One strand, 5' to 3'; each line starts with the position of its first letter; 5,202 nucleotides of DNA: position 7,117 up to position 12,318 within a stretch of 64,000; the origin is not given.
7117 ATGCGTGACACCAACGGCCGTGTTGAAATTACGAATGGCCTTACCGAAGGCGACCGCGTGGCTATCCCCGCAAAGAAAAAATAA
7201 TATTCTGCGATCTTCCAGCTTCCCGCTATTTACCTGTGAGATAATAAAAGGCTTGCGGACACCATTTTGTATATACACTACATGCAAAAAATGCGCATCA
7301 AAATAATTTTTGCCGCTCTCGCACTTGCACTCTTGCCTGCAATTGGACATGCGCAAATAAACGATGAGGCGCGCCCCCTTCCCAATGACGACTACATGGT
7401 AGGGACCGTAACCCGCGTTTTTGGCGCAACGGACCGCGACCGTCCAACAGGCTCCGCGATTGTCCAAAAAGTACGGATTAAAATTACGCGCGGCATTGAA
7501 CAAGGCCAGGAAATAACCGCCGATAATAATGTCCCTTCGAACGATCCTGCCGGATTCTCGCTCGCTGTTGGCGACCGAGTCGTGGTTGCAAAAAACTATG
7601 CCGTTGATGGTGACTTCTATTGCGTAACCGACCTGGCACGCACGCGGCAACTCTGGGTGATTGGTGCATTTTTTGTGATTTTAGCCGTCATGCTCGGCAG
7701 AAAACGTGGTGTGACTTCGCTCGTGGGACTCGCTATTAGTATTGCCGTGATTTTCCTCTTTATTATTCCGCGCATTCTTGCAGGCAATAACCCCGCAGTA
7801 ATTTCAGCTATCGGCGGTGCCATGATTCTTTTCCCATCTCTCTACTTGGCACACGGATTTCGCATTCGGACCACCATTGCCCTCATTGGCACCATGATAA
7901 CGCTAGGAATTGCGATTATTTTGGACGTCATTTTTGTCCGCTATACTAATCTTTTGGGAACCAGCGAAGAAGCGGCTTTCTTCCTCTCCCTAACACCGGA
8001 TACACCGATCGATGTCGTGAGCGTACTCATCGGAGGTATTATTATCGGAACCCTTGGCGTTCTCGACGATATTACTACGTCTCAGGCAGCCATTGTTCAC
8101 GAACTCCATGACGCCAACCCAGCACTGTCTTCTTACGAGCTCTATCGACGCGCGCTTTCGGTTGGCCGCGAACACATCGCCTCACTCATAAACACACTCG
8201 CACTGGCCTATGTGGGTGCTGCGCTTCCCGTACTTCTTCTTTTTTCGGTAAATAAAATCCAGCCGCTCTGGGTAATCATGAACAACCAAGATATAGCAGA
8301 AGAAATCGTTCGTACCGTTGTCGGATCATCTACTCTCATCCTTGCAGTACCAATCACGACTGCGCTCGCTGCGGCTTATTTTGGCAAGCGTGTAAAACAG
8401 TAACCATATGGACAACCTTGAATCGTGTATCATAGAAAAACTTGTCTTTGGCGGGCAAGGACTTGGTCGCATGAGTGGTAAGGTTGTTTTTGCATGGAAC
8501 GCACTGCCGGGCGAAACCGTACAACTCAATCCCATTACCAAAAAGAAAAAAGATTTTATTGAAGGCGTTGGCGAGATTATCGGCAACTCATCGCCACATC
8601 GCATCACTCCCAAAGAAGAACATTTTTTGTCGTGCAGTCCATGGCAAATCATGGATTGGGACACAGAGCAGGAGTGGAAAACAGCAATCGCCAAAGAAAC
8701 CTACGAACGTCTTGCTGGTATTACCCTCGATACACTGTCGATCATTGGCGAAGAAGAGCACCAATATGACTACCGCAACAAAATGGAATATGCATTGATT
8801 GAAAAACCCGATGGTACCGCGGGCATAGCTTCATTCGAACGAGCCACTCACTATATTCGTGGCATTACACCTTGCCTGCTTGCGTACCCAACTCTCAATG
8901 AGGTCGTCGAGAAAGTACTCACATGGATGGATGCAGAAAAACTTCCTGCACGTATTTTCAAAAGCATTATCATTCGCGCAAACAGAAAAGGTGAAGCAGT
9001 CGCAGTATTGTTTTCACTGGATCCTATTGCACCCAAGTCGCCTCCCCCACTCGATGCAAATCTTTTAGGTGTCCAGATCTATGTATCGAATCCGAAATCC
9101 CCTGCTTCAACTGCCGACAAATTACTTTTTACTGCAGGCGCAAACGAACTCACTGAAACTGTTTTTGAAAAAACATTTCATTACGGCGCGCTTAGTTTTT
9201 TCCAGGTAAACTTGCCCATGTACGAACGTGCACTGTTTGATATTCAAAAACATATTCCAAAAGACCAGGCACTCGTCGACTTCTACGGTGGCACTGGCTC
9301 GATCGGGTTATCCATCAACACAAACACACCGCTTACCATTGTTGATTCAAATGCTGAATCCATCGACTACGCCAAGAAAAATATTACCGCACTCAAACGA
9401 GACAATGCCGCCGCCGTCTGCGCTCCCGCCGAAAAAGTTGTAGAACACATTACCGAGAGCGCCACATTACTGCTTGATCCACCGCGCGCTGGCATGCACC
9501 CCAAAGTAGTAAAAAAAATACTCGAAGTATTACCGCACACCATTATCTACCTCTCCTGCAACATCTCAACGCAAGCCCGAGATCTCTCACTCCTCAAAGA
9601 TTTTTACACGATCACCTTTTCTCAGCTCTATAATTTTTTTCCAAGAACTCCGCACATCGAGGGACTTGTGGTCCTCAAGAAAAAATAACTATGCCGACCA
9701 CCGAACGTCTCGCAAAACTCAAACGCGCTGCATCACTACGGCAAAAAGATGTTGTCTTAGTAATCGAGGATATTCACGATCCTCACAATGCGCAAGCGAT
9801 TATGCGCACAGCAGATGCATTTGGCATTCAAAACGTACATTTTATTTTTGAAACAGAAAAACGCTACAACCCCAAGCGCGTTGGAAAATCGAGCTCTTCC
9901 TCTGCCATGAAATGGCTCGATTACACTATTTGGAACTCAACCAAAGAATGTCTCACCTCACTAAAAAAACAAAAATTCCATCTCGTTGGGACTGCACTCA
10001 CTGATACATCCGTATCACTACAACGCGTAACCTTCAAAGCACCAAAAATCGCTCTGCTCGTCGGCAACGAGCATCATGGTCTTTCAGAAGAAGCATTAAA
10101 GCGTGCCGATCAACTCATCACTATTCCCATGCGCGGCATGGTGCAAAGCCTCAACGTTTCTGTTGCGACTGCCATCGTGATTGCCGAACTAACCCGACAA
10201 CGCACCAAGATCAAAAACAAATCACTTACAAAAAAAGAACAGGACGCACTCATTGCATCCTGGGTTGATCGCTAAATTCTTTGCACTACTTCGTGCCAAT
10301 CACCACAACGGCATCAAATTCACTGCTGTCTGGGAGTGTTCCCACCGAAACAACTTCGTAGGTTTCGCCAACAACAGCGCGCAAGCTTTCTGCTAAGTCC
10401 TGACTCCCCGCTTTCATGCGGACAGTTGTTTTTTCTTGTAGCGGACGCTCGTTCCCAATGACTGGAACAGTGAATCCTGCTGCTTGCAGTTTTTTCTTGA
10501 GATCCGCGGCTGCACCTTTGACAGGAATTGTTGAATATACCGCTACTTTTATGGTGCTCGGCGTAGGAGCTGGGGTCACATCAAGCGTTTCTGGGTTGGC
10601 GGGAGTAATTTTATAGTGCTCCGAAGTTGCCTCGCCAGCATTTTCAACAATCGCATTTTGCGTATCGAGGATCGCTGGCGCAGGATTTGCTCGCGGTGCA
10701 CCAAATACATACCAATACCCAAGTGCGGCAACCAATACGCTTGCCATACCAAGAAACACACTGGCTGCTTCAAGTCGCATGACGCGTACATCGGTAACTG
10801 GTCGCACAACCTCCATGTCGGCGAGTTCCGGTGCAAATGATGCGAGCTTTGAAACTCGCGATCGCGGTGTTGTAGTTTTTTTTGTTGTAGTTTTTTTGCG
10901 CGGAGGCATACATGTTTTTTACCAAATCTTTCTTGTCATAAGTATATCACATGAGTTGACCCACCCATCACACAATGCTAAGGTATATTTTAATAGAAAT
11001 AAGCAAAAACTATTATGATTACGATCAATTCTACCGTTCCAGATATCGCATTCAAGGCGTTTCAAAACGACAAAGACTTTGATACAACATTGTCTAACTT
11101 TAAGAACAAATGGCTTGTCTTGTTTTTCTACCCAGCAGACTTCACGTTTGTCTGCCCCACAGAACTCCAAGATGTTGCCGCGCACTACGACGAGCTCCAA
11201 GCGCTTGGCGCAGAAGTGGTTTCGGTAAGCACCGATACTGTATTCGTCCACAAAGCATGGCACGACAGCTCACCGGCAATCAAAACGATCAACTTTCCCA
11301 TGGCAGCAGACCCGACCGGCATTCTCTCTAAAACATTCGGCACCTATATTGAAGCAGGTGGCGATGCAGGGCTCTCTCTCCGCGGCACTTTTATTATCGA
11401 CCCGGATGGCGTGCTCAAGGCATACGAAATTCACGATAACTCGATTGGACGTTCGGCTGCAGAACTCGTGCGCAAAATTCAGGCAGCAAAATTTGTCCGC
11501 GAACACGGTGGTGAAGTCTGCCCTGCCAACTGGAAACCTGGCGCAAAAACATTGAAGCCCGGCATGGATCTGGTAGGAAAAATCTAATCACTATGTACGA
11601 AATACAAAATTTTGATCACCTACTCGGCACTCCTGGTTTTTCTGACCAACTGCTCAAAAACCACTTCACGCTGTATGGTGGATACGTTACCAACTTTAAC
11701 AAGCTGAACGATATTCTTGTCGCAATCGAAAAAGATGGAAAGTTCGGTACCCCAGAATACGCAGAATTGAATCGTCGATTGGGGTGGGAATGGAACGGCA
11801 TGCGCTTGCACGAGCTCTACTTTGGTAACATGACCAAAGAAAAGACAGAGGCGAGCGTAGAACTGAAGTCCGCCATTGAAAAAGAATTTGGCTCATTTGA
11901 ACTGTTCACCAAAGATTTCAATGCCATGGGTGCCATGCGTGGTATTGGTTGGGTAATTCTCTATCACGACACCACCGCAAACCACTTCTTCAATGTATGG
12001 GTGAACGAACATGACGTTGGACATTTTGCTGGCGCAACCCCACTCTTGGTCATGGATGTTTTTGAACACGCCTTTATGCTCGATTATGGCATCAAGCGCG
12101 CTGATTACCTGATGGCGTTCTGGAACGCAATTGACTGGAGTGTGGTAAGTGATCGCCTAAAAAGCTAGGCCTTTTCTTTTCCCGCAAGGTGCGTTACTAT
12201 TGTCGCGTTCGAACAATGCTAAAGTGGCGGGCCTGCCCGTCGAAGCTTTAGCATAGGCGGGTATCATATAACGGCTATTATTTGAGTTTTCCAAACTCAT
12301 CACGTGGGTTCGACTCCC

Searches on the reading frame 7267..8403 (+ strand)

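Call 26: search_protein_families(library=pfam, proteins=[window:7267-8403:+], max_evalue=0.001)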
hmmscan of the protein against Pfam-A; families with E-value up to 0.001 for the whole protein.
window:7267-8403:+ (378 aa): 1 family
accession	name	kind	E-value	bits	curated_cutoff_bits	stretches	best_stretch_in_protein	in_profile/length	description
PF07907.16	YibE_F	-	4e-63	213.6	27.2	1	130-369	2-240/241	YibE/F-like protein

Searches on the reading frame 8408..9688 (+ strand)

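Call 26: search_protein_families(library=pfam, proteins=[window:8408-9688:+], max_evalue=0.001)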
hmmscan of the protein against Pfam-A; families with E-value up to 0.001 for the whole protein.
window:8408-9688:+ (426 aa): 3 families
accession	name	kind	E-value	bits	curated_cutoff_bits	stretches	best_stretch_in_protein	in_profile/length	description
PF05958.17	tRNA_U5-meth_tr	-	1.1e-14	54.7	23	1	251-426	164-357/357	tRNA (Uracil-5-)-methyltransferase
PF03602.21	Cons_hypoth95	-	4.2e-05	23.7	24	1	274-372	30-137/182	Conserved hypothetical protein 95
PF05175.20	MTS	-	0.00039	20.5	23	1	282-359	26-107/170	Methyltransferase small domain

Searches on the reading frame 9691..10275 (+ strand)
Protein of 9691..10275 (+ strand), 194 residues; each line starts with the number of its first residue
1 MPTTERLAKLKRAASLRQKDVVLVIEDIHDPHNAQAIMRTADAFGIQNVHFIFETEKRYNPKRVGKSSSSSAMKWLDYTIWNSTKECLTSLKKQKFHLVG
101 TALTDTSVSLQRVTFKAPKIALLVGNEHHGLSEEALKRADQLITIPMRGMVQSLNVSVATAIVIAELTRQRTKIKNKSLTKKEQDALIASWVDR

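Call 26: search_protein_families(library=pfam, proteins=[window:9691-10275:+], max_evalue=0.001)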
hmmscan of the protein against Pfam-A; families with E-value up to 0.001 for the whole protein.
window:9691-10275:+ (194 aa): 1 family
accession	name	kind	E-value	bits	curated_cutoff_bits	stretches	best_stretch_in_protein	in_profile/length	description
PF00588.24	SpoU_methylase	-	1e-37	129.8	29.7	1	21-164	2-141/142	SpoU rRNA Methylase family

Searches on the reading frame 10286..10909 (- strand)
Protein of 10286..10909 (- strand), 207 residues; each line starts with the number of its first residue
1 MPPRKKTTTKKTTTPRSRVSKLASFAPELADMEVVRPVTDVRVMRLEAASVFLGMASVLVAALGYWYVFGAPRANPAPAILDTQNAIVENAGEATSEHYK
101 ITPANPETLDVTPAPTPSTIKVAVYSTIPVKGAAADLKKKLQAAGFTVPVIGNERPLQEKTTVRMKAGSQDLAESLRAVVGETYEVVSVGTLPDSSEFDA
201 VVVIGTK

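Call 26: search_protein_families(library=pfam, proteins=[window:10286-10909:-], max_evalue=0.001)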
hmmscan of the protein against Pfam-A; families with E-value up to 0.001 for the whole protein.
window:10286-10909:- (207 aa): 1 family
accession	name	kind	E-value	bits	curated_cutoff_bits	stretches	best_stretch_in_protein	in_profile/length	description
PF13399.11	LytR_C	-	2e-09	38.7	22.2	1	119-206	1-84/86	LytR cell envelope-related transcriptional attenuator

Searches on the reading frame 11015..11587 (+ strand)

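Call 26: search_protein_families(library=pfam, proteins=[window:11015-11587:+], max_evalue=0.001)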
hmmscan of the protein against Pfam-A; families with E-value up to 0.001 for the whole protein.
window:11015-11587:+ (190 aa): 4 families
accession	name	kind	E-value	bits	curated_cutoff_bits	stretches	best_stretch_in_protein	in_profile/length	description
PF00578.27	AhpC-TSA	-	1.8e-34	118.8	26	1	6-136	3-123/124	AhpC/TSA family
PF08534.16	Redoxin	-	1.3e-18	67.7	26.6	1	5-145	3-139/148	Redoxin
PF10417.14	1-cysPrx_C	-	1.2e-08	35.3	21.1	1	158-181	2-28/41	C-terminal domain of 1-Cys peroxiredoxin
PF02630.20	SCO1-SenC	-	0.00046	20.6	22.8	0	18-71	8-61/134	SCO1/SenC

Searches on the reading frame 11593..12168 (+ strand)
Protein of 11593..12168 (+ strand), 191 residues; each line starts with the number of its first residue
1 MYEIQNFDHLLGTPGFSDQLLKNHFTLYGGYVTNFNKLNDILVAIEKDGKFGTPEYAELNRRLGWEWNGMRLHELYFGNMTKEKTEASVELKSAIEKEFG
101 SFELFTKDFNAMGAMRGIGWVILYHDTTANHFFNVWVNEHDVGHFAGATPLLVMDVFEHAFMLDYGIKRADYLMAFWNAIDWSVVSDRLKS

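Call 26: search_protein_families(library=pfam, proteins=[window:11593-12168:+], max_evalue=0.001)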
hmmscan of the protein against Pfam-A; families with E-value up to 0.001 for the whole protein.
window:11593-12168:+ (191 aa): 1 family
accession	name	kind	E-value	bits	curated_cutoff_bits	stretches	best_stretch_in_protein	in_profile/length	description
PF02777.23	Sod_Fe_C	-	8.5e-28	96.8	20.9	1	89-188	3-102/102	Iron/manganese superoxide dismutases, C-terminal domain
